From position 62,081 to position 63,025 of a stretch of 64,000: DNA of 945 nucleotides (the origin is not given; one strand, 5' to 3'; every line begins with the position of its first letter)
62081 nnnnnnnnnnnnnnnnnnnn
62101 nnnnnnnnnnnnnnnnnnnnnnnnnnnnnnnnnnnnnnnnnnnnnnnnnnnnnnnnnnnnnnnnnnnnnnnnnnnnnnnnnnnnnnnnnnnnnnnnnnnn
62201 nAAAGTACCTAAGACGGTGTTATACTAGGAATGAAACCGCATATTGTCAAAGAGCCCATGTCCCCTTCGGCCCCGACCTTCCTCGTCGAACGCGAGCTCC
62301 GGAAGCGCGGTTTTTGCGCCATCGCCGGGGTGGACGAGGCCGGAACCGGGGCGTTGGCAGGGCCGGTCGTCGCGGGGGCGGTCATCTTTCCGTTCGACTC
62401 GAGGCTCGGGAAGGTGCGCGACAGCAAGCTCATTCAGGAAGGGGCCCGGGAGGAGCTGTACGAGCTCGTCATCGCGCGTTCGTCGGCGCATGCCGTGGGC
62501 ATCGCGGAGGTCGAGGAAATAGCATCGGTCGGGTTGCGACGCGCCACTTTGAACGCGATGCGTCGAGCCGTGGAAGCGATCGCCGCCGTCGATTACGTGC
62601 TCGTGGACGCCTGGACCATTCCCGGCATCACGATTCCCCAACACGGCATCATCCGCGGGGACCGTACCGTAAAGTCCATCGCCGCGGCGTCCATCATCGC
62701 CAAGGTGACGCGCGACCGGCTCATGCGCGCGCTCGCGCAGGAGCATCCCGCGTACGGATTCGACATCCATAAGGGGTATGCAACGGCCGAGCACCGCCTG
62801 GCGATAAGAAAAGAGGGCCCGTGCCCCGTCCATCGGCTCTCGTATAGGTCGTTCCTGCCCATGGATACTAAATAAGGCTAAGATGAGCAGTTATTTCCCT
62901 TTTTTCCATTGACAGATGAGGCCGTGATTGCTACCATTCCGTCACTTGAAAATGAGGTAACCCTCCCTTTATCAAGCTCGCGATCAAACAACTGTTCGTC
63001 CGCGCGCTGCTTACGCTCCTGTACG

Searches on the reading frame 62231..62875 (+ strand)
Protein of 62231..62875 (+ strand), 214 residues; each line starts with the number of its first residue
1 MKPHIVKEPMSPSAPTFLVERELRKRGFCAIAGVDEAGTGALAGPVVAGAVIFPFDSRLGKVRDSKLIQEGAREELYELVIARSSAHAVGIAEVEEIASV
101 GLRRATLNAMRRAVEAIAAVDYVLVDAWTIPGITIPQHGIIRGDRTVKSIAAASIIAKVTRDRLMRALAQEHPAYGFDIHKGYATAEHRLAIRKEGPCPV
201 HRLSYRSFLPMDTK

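Call 70: search_protein_families(library=pfam, proteins=[window:62231-62875:+], max_evalue=0.0001)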
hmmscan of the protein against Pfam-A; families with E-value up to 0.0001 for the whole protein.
window:62231-62875:+ (214 aa): 1 family
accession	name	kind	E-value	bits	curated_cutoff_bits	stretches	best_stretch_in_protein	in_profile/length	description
PF01351.25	RNase_HII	-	2.1e-34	119.6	25.8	1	32-206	1-197/199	Ribonuclease HII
